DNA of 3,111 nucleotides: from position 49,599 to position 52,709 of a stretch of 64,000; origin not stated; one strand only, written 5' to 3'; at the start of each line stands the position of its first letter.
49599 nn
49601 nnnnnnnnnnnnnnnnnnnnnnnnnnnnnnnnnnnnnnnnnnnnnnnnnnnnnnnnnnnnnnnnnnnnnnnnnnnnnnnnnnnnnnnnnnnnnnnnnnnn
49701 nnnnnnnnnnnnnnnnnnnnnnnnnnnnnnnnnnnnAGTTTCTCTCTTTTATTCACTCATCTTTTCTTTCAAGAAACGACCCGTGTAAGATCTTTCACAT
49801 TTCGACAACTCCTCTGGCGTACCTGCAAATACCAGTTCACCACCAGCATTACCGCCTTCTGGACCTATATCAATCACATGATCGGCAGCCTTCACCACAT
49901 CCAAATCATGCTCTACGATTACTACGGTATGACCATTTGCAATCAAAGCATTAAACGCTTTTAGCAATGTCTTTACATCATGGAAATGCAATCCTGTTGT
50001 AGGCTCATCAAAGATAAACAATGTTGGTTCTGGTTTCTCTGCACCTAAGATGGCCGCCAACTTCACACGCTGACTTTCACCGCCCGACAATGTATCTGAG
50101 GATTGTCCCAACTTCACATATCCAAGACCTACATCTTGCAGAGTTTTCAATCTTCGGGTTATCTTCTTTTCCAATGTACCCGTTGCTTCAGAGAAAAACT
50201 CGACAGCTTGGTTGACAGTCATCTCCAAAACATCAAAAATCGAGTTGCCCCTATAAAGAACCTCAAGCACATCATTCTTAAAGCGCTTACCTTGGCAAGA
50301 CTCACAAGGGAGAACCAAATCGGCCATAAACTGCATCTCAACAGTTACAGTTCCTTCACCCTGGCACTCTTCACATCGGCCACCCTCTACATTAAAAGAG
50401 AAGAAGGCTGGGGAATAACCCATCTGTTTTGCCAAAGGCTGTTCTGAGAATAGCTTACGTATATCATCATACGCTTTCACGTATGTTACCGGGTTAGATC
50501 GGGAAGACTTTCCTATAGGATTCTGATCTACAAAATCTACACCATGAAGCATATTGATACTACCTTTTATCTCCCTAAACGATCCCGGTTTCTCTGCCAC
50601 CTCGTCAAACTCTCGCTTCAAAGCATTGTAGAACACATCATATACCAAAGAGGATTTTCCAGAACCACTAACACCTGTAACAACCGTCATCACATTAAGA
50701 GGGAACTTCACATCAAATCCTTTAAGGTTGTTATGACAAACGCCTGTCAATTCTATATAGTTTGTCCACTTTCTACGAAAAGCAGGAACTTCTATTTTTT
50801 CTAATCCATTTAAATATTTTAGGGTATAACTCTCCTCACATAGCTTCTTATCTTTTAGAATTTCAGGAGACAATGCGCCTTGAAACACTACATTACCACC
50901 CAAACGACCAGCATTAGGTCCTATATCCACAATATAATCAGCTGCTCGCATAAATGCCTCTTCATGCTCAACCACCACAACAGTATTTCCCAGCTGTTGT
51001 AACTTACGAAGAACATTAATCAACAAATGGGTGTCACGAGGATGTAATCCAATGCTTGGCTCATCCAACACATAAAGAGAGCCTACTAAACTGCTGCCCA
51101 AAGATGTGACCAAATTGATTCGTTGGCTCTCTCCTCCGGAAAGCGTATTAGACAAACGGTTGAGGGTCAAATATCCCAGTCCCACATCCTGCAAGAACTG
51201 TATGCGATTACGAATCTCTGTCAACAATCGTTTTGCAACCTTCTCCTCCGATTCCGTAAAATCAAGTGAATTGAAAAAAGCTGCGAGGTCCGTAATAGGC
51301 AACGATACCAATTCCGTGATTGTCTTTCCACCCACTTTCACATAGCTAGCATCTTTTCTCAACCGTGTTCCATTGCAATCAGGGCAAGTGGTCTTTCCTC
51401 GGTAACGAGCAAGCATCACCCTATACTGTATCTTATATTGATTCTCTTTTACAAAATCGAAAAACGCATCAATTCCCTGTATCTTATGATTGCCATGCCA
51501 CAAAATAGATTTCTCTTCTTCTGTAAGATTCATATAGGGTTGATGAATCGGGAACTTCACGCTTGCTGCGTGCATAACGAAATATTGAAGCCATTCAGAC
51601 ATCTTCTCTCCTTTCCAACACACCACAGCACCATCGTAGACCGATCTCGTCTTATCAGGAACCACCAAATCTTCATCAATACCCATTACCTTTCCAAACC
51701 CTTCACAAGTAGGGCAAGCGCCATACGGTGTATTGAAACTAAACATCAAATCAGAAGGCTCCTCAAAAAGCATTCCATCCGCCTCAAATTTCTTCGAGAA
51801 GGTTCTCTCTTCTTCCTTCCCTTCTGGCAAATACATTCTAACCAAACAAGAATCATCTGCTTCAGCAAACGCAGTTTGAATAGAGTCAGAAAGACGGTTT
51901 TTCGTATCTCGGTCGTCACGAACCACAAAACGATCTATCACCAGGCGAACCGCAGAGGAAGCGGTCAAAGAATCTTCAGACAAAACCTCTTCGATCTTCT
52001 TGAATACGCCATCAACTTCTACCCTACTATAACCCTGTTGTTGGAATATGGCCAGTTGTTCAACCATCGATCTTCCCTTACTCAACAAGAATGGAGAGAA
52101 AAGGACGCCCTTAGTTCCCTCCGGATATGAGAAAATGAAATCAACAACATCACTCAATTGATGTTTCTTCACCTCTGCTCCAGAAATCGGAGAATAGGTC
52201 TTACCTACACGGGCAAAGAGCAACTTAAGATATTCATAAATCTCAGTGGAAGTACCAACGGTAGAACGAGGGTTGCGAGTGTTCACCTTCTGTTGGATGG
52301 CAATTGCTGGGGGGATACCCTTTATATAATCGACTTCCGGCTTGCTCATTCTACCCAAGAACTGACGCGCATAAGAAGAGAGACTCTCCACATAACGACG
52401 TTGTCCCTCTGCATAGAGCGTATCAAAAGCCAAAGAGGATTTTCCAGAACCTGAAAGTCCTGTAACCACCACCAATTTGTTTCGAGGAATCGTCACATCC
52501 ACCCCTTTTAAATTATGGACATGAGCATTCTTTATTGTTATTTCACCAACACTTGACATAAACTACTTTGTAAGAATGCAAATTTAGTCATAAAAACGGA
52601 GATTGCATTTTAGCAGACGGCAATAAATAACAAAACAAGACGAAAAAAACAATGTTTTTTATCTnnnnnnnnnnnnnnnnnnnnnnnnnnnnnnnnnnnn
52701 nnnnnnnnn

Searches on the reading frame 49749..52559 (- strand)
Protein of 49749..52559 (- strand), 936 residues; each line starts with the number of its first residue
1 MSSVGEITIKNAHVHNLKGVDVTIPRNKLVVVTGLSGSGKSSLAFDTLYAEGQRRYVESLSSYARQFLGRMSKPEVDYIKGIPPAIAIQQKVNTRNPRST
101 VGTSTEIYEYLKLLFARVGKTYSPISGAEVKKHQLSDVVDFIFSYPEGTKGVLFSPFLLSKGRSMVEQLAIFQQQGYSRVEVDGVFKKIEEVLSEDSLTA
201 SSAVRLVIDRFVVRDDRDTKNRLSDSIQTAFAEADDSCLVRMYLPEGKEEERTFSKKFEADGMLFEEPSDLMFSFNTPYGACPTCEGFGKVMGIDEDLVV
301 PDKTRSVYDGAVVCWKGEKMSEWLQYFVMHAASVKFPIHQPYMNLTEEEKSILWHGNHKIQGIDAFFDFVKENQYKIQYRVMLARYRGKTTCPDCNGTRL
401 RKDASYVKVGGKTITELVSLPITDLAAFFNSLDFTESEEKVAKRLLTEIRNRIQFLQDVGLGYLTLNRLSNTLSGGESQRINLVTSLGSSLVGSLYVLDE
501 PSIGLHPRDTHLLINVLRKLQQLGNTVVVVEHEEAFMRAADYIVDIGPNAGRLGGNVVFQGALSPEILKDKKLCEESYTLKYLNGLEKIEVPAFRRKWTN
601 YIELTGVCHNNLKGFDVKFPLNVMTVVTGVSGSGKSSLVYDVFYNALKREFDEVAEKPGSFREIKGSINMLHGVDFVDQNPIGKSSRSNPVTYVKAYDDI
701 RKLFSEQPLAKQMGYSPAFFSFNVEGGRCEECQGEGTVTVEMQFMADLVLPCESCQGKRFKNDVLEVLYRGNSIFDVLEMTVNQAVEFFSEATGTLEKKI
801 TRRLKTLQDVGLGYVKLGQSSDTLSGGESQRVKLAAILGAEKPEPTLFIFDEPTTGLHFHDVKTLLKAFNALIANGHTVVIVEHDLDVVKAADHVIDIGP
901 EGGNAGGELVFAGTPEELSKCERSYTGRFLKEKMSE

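Call 55: search_protein_families(library=ncbifam, proteins=[window:49749-52559:-], max_evalue=0.00001)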
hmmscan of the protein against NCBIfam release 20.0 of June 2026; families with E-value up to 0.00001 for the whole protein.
window:49749-52559:- (936 aa): 165 families (the best 25 are shown)
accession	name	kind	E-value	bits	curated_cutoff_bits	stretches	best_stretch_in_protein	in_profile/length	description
NF001503.0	PRK00349.1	equivalog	0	1124.6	1147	1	6-934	5-941/943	excinuclease ABC subunit UvrA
TIGR00630.1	uvra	equivalog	0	1093.4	729.8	1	7-918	2-923/924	excinuclease ABC subunit UvrA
NF001885.0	PRK00635.1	equivalog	1.1e-203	679.3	3054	1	7-921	6-907/1809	excinuclease ABC subunit A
TIGR04521.1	ECF_ATPase_2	equivalog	4.3e-36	124.4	330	2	778-917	98-231/279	energy-coupling factor transporter ATPase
TIGR03608.1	L_ocin_972_ABC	subfamily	5.5e-35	120.7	254.85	2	753-898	66-206/206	putative bacteriocin export ABC transporter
NF040873.1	AztA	equivalog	3.5e-34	118.1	220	2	778-897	70-190/191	zinc ABC transporter ATP-binding protein AztA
TIGR02857.1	CydD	equivalog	3.4e-33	115.4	435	2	807-897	441-528/529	thiol reductant ABC exporter subunit CydD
TIGR02673.1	FtsE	equivalog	5.1e-32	111.3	264.85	2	778-894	92-205/214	cell division ATP-binding protein FtsE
TIGR04520.1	ECF_ATPase_1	equivalog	1.5e-28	100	315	2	779-918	92-223/269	energy-coupling factor transporter ATPase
TIGR01166.1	cbiO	subfamily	6.1e-28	97.6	211.8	2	777-888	81-189/190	cobalt ABC transporter, ATP-binding protein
NF010170.0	PRK13651.1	equivalog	7.3e-28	97.4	432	2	775-889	116-228/308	cobalt transporter ATP-binding subunit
TIGR03873.1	F420-0_ABC_ATP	hypoth_equivalog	6.6e-27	94.4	372.4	2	820-917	134-223/256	putative F420-0 ABC transporter ATP-binding protein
TIGR02315.1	ABC_phnC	equivalog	7.3e-27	94.3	266.1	2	796-920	118-235/243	phosphonate ABC transporter ATP-binding protein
NF010153.0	PRK13631.1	equivalog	8.4e-27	94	463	2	612-918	42-263/320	cobalt transporter ATP-binding subunit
NF010068.0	PRK13548.1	equivalog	3.3e-26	91.9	261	2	807-896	122-214/261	heme ABC transporter ATP-binding protein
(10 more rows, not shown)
